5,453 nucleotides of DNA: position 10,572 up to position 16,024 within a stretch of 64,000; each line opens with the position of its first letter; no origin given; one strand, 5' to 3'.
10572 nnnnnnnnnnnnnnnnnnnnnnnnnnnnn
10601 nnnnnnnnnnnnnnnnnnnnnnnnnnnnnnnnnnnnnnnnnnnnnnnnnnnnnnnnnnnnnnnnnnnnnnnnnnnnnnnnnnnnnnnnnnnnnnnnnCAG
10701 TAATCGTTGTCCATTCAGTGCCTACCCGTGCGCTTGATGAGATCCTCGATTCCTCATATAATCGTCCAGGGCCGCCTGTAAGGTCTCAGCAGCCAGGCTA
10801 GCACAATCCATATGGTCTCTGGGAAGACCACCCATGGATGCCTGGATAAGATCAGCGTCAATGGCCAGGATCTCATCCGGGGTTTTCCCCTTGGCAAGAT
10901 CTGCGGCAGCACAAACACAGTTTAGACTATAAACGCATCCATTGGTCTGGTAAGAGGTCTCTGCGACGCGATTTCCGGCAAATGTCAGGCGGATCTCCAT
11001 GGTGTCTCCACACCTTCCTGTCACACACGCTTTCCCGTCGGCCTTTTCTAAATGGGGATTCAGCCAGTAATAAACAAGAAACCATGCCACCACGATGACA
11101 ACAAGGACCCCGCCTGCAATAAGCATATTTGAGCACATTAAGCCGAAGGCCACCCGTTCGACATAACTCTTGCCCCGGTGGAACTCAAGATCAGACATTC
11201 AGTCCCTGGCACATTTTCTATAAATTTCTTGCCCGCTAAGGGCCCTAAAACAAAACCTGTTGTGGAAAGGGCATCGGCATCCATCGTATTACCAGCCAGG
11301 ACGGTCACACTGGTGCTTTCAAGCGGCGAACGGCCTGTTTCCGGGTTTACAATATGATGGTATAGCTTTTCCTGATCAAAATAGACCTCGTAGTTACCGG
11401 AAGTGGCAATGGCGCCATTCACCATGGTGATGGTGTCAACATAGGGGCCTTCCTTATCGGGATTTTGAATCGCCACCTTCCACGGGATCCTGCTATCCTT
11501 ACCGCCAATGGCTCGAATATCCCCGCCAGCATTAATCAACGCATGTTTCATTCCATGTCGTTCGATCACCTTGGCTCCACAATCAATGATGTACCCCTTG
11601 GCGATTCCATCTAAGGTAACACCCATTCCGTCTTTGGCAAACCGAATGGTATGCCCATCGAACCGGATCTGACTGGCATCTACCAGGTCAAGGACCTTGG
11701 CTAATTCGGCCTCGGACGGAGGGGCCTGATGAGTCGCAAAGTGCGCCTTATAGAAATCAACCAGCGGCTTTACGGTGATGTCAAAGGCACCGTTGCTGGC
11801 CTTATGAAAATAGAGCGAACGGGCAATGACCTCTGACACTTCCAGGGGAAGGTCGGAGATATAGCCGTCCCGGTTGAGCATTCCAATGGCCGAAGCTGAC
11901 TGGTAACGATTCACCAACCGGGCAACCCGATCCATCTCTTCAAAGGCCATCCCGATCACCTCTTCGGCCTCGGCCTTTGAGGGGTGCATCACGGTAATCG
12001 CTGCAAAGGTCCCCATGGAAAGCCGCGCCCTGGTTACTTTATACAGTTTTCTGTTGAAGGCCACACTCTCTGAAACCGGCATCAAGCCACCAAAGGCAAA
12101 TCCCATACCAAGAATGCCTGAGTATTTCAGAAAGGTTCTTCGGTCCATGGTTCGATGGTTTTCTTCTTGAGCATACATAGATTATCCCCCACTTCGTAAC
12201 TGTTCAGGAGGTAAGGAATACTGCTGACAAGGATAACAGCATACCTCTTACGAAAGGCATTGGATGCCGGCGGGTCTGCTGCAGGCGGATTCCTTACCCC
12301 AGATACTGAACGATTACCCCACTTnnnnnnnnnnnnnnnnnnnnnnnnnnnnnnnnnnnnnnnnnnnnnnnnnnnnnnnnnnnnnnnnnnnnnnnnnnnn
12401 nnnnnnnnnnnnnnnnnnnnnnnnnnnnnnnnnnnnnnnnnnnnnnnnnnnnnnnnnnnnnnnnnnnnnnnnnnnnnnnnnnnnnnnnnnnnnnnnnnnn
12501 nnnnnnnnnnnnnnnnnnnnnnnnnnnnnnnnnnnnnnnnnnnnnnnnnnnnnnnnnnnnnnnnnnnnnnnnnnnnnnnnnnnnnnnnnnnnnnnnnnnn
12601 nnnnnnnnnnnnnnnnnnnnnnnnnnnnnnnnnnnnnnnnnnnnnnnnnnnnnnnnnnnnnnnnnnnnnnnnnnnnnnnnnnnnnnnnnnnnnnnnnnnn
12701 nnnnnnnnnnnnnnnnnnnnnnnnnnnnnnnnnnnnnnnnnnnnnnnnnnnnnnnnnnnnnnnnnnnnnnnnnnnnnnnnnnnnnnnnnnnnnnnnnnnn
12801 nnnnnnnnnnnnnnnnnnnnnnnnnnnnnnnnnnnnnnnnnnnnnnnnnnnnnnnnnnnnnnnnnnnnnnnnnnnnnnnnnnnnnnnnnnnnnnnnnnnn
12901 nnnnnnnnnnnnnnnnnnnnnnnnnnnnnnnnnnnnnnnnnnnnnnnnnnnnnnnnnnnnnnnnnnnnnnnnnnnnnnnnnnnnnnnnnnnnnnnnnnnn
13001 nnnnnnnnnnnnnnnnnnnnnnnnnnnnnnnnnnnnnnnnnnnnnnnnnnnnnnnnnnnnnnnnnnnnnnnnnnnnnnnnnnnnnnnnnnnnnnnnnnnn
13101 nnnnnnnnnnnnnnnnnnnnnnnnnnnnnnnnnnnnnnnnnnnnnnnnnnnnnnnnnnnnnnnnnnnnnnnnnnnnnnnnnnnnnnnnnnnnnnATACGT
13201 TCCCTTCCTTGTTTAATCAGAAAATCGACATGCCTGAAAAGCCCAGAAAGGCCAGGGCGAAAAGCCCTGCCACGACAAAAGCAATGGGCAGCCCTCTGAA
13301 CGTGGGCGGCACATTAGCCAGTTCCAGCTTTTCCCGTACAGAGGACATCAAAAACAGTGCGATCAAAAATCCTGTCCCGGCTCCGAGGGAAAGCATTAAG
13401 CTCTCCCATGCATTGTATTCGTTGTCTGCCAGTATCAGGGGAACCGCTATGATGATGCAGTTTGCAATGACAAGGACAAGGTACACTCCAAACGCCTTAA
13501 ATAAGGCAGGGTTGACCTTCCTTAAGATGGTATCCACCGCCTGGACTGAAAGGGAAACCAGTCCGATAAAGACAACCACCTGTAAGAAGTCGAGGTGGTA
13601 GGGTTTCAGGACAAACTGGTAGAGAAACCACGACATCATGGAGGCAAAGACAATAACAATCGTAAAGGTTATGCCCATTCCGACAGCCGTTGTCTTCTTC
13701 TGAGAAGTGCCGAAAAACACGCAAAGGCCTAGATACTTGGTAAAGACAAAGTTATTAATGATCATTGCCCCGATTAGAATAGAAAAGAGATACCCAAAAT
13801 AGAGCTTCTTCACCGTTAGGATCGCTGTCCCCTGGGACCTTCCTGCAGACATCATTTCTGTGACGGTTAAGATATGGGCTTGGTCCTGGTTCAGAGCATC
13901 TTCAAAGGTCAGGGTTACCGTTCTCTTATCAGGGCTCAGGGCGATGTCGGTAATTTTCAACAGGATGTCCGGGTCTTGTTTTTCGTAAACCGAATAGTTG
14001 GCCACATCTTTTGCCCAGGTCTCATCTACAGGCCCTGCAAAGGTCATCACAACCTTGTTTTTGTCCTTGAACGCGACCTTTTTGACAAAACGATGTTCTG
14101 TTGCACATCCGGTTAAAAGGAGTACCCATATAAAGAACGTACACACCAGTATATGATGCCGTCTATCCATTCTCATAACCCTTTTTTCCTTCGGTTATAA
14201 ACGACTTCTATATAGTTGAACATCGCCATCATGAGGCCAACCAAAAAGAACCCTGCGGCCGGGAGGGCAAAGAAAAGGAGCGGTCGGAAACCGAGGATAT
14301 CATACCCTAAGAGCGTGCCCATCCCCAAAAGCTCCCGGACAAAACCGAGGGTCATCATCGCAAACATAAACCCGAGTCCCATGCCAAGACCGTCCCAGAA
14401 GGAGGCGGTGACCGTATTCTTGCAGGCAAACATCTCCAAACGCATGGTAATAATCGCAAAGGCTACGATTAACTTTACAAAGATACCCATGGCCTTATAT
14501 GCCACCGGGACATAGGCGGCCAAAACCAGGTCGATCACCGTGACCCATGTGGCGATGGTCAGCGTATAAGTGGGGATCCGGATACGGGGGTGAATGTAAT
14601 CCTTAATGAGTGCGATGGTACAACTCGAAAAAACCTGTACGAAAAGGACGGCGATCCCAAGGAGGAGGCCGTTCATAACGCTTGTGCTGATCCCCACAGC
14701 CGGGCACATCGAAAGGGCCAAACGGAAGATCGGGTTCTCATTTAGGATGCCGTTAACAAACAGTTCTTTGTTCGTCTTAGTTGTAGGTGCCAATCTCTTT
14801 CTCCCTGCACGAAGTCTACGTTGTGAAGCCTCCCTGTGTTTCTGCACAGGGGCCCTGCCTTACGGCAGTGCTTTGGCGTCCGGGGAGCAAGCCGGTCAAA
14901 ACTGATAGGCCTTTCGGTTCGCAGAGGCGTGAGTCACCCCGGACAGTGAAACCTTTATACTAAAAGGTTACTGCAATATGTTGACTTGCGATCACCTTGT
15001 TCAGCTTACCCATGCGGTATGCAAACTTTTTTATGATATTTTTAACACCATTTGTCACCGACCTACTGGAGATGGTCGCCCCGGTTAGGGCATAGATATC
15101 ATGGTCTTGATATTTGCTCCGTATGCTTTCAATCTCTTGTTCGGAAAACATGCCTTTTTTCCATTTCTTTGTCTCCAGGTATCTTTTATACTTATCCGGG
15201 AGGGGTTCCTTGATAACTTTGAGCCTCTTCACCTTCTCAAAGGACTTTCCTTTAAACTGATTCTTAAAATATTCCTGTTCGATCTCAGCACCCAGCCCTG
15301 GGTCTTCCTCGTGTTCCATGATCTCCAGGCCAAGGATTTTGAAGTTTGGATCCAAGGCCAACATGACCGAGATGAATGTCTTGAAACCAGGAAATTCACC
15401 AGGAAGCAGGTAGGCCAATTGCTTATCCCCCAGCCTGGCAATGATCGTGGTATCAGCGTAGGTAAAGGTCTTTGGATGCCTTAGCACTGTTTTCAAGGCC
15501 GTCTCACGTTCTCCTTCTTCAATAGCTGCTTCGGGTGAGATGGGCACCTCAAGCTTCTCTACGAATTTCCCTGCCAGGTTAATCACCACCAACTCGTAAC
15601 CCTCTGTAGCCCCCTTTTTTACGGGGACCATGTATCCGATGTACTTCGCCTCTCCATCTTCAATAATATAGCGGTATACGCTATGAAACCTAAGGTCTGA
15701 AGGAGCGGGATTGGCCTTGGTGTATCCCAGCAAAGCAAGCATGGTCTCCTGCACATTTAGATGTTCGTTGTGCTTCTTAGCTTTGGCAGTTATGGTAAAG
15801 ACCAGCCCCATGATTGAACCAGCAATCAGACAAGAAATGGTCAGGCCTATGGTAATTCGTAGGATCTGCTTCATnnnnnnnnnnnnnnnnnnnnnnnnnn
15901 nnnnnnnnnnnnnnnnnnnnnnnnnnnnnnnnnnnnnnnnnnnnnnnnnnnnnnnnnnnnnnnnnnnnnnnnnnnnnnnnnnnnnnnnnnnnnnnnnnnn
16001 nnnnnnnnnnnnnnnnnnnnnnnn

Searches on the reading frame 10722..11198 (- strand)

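Call 30: search_protein_families(library=pfam, proteins=[window:10722-11198:-], max_evalue=0.00001)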
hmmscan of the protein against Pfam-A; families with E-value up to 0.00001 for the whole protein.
window:10722-11198:- (158 aa): 1 family
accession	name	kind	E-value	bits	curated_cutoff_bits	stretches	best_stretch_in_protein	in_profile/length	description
PF01592.21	NifU_N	-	5.5e-17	62.5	22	1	57-151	28-124/127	NifU-like N terminal domain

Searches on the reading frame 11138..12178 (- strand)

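Call 30: search_protein_families(library=pfam, proteins=[window:11138-12178:-], max_evalue=0.00001)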
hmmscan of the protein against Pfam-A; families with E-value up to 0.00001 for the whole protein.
window:11138-12178:- (346 aa): 1 family
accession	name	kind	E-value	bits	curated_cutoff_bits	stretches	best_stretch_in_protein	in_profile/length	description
PF02424.20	ApbE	-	2.4e-74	250.6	25.6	1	55-329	1-265/266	ApbE family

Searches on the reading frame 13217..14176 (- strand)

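Call 30: search_protein_families(library=pfam, proteins=[window:13217-14176:-], max_evalue=0.00001)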
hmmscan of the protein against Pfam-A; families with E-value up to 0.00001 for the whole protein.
window:13217-14176:- (319 aa): 1 family
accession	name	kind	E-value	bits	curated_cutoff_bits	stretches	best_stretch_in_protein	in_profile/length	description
PF02508.19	Rnf-Nqr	-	3.9e-46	157.7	23.8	1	131-316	2-173/174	Rnf-Nqr subunit, membrane protein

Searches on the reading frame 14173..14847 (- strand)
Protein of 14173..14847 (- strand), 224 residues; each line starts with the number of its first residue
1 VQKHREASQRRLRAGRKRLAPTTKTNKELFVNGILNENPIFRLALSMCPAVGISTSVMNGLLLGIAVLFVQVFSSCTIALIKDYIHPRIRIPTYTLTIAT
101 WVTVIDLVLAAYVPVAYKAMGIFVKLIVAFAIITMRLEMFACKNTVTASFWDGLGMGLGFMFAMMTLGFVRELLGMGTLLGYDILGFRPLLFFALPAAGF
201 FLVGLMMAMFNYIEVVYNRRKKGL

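Call 30: search_protein_families(library=pfam, proteins=[window:14173-14847:-], max_evalue=0.00001)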
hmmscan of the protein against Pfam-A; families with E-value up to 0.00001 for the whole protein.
window:14173-14847:- (224 aa): 1 family
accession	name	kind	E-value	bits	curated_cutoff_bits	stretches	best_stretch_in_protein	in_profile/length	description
PF02508.19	Rnf-Nqr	-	5.8e-52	176.7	23.8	1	28-207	3-174/174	Rnf-Nqr subunit, membrane protein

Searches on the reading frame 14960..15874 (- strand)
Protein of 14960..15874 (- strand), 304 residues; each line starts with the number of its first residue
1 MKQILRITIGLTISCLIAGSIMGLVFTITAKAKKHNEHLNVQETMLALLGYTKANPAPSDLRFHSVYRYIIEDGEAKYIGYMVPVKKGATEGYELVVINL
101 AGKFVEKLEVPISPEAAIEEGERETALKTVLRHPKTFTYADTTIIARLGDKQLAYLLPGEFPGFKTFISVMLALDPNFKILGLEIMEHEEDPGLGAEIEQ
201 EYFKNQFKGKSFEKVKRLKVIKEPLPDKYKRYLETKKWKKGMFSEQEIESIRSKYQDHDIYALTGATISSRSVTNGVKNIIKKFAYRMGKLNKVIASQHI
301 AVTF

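Call 30: search_protein_families(library=pfam, proteins=[window:14960-15874:-], max_evalue=0.00001)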
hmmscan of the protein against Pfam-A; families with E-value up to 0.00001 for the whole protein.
window:14960-15874:- (304 aa): 1 family
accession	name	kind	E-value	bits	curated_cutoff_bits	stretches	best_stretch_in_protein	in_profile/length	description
PF04205.19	FMN_bind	-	5.6e-16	59.4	22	1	163-282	1-77/77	FMN-binding domain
